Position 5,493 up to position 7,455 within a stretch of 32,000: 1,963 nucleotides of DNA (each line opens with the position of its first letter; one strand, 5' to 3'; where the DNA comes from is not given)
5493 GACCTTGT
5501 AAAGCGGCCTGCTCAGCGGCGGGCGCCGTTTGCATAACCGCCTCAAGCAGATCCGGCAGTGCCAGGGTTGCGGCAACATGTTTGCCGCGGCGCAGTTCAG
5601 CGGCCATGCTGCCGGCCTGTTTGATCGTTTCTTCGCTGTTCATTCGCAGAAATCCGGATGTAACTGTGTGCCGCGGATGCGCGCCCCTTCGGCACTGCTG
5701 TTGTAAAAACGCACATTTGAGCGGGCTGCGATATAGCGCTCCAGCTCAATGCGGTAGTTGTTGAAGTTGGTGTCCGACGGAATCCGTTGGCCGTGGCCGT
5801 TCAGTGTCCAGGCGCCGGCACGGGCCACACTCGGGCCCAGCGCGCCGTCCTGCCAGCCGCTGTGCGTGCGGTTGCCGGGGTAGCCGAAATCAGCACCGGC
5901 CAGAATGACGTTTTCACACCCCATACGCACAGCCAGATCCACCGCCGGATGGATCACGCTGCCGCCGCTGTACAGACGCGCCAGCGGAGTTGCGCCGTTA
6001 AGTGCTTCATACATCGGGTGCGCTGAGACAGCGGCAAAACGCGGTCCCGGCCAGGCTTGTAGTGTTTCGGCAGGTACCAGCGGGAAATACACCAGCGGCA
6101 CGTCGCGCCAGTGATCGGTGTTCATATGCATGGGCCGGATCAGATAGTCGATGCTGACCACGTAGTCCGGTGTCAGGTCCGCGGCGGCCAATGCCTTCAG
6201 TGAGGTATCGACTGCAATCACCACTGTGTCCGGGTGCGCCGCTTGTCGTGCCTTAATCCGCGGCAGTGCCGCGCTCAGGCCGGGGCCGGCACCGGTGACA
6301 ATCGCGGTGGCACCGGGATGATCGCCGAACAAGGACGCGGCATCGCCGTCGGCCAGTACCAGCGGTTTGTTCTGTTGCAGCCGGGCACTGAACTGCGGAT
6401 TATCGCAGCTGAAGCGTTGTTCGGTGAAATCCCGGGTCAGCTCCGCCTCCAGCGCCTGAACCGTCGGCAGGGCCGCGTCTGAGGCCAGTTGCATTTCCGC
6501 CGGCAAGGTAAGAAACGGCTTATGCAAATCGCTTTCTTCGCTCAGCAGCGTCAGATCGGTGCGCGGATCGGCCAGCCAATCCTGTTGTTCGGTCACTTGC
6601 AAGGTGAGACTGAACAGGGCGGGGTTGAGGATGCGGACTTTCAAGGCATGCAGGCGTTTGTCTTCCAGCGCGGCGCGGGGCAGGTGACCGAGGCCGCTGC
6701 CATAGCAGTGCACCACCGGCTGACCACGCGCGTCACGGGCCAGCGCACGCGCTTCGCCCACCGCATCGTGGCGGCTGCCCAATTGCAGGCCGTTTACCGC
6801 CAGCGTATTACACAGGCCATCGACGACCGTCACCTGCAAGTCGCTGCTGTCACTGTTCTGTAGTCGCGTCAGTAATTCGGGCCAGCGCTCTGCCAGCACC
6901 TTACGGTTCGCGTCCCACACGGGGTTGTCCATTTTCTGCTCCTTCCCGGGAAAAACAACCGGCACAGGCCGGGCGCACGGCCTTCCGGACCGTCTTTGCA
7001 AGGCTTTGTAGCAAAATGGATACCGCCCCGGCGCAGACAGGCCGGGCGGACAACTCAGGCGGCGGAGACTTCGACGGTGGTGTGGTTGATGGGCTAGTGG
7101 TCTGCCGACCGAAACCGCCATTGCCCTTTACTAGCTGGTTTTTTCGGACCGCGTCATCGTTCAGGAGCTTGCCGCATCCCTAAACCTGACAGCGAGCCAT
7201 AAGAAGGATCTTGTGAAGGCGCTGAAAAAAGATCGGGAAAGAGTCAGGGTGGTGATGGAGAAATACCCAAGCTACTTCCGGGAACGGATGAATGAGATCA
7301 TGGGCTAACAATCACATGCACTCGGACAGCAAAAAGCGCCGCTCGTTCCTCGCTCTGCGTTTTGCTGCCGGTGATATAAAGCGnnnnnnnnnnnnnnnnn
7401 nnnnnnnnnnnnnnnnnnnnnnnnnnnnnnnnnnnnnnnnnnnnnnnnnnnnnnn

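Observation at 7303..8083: Two integron-type attC sites bracket a reverse-oriented ccdAB cassette, with no integrase in view (CALIN-like)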

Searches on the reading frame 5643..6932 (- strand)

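Call 6: search_protein_families(library=pfam, proteins=[window:5643-6932:-], max_evalue=0.01)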
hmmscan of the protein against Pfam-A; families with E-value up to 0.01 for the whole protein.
window:5643-6932:- (430 aa): 1 family
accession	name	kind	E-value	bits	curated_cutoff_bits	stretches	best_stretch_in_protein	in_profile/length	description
PF01973.23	MptE-like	-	5e-33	114.7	34.6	1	197-352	14-169/171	6-hydroxymethylpterin diphosphokinase MptE-like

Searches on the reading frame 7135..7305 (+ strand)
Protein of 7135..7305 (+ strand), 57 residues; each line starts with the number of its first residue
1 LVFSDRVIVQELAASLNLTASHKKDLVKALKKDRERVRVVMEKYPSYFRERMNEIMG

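Call 6: search_protein_families(library=pfam, proteins=[window:7135-7305:+], max_evalue=0.01)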
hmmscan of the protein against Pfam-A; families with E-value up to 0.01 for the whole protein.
window:7135-7305:+ (57 aa): 0 families

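Call 57: find_homologous_proteins(query=window:7135-7305:+, max_evalue=0.001)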
Query window:7135-7305:+ (57 aa): 4 proteins with E <= 0.001 among 5 candidates.
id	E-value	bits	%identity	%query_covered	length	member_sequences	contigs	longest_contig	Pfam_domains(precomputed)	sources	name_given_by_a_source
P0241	2.2e-16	76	70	98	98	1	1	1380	-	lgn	-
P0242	8.5e-16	74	70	98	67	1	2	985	-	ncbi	-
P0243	1.2e-15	73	68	100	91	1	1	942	-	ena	-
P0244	3.7e-7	47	81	54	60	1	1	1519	-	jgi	jgi:hypothetical protein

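Call 58: find_encoding_contigs(protein=P0241, flank=3000, max_places=3)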
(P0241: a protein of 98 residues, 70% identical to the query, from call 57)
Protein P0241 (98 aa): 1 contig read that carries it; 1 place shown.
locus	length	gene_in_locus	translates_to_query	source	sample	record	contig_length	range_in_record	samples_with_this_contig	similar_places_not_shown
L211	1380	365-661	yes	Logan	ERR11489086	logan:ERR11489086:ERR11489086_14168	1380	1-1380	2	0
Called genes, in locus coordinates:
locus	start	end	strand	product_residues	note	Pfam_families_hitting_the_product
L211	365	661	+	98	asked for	-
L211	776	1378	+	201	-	?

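Call 59: find_encoding_contigs(protein=P0243, flank=3000, max_places=3)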
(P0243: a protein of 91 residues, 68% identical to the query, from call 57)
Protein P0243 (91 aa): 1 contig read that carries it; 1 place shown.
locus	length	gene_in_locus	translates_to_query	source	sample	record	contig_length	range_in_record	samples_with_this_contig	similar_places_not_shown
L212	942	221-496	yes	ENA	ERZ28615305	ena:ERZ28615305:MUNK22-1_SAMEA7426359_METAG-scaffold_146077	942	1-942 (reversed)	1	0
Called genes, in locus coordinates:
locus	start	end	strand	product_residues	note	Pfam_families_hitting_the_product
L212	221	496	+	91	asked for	-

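Call 60: find_encoding_contigs(protein=P0244, flank=3000, max_places=3)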
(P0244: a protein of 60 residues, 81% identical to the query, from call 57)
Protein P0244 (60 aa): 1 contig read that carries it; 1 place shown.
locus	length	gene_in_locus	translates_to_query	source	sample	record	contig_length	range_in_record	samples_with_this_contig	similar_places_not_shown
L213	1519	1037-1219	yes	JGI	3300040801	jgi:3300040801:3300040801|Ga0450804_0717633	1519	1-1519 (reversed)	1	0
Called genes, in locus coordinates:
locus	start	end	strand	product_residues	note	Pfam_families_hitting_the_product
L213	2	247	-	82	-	?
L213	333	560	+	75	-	-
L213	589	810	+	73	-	-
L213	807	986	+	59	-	PF07927:HicA_toxin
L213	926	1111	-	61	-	-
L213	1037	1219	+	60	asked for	-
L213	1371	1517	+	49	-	?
